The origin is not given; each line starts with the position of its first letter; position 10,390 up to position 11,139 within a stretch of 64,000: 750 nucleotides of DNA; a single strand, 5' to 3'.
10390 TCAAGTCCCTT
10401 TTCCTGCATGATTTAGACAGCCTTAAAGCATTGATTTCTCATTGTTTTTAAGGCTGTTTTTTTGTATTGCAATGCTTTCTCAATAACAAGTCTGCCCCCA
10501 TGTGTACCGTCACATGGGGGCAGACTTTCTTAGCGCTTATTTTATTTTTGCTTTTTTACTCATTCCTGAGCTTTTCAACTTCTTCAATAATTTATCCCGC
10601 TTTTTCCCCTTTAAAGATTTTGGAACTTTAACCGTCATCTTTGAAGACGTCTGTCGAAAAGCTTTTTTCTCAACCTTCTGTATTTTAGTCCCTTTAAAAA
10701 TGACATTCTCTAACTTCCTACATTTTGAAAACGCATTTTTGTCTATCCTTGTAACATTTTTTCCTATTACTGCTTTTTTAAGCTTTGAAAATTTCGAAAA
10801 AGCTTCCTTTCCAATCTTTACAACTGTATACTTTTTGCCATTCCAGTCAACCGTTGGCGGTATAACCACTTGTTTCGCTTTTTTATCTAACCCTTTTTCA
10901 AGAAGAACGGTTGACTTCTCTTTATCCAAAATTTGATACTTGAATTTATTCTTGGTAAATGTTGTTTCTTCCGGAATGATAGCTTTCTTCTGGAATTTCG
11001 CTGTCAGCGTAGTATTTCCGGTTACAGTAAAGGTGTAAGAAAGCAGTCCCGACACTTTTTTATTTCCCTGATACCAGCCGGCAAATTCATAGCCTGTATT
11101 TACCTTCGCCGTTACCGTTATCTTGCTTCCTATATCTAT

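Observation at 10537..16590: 2017-aa multimodular surface glycoside hydrolase (LamG x2, GH51-like core, ~10 Listeria-Bacteroides repeats, BspA LRR, polybasic tail)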

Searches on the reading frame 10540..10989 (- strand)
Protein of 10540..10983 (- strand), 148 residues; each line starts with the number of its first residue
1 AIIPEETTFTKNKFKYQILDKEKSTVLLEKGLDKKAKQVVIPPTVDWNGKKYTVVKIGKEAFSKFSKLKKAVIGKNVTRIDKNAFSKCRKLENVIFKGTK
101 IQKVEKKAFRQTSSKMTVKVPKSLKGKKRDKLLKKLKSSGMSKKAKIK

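Call 35: find_homologous_proteins(query=window:10540-10983:-, max_evalue=0.001)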
Query seq(148 aa) (148 aa): 2 proteins with E <= 0.001 among 69 candidates.
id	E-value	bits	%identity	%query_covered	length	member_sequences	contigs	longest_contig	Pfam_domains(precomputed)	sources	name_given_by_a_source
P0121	1.0e-15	76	42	71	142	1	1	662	PF13306.13,PF13855.13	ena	-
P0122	5.8e-8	51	97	22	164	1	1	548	PF09479.17,PF16820.12,PF18998.7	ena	-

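Call 88: predict_structure(alignment_id=A4)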
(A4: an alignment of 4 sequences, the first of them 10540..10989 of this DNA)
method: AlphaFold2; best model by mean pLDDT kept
length: 150 residues; sequences in the alignment: 4
mean_pLDDT: 88.5   pTM: 0.80
mean pLDDT of the five models: 88.5, 87.9, 87.4, 86.0, 81.7
residues with pLDDT >= 90: 84; 70-90: 59; 50-70: 4; < 50: 3
segments of 3 or more residues with pLDDT < 50: 1-3
pLDDT, mean of each block of 10 residues (from residue 1): 61 93 92 92 93 94 91 94 92 92 88 87 87 88 84
secondary structure, 60 per line:
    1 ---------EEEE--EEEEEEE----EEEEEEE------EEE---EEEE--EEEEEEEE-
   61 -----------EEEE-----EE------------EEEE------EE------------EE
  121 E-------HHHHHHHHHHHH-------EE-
elements in order: E10-13 E16-22 E27-33 E40-42 E46-49 E52-59 E72-75 E95-98 E119-121 H129-140

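Call 92: fold_search(model_id=the predicted structure, library=pdb)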
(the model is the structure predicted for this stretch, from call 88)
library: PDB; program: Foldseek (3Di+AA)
matches with E <= 10: 228; with E <= 0.001: 3
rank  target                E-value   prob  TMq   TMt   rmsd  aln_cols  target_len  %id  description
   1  4gt6                  4.2e-05  1.00  0.60  0.25   5.4       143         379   22  Crystal structure of a leucine rich cell surface protein (FAEPRAA2165_01021) from Faecalibacterium prausnitzii A2-165 at (released 2012-09-26)
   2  4oju_A                3.2e-04  1.00  0.58  0.60   4.9       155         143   20  Crystal structure of a leucine-rich repeat protein (BACCAP_00569) from Bacteroides capillosus ATCC 29799 at 2.00 A res (released 2014-06-18)
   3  4oju_B                7.8e-04  1.00  0.51  0.54   4.3       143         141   20  Crystal structure of a leucine-rich repeat protein (BACCAP_00569) from Bacteroides capillosus ATCC 29799 at 2.00 A res (released 2014-06-18)
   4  4cp6                  1.1e-03  1.00  0.48  0.20   8.3       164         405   15  The Crystal structure of Pneumococcal vaccine antigen PcpA (released 2015-02-25)
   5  4oju_D                1.3e-03  1.00  0.52  0.55   4.3       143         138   20  Crystal structure of a leucine-rich repeat protein (BACCAP_00569) from Bacteroides capillosus ATCC 29799 at 2.00 A res (released 2014-06-18)
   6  4fs7                  2.6e-03  1.00  0.49  0.21   8.8       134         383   27  Crystal structure of a leucine-rich repeat protein (BACOVA_04585) from Bacteroides ovatus ATCC 8483 at 1.19 A resolution (released 2012-09-19)
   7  6mlx_C                5.0e-03  1.00  0.43  0.32   5.8       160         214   15  Crystal structure of T. pallidum Leucine Rich Repeat protein (TpLRR) (released 2019-07-17)
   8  6mlx_B                5.3e-03  1.00  0.48  0.35   6.4       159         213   16  Crystal structure of T. pallidum Leucine Rich Repeat protein (TpLRR) (released 2019-07-17)
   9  6mlx_A                1.5e-02  1.00  0.56  0.40   4.5       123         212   20  Crystal structure of T. pallidum Leucine Rich Repeat protein (TpLRR) (released 2019-07-17)
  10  3sb4_B                4.5e-02  0.99  0.38  0.19   9.0       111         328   12  Crystal structure of a leucine-rich repeat protein (BT_1240) from Bacteroides thetaiotaomicron VPI-5482 at 1.99 A reso (released 2011-06-22)
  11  8i2h                  4.8e-02  0.99  0.46  0.14   5.7       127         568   16  Follicle stimulating hormone receptor (released 2023-03-22)
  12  4fdw                  7.5e-02  0.98  0.35  0.15   4.3        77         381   21  Crystal structure of a putative cell surface protein (BACOVA_01565) from Bacteroides ovatus ATCC 8483 at 2.05 A resoluti (released 2012-07-25)
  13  8y6b_D                8.8e-02  0.57  0.33  0.11  11.1       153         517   16  Structure of human LGI1-ADAM22 complex in space group P212121 (released 2024-02-14)
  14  5y31_B                9.3e-02  0.60  0.31  0.11  10.1       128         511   13  Crystal structure of human LGI1-ADAM22 complex (released 2018-05-02)
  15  3sb4_A                1.1e-01  0.96  0.38  0.18   9.0       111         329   12  Crystal structure of a leucine-rich repeat protein (BT_1240) from Bacteroides thetaiotaomicron VPI-5482 at 1.99 A reso (released 2011-06-22)
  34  5o0o_B                6.4e-01  0.33  0.34  0.18   6.8       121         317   13  Deglycosylated Nogo Receptor with native disulfide structure 5 (released 2017-10-18)
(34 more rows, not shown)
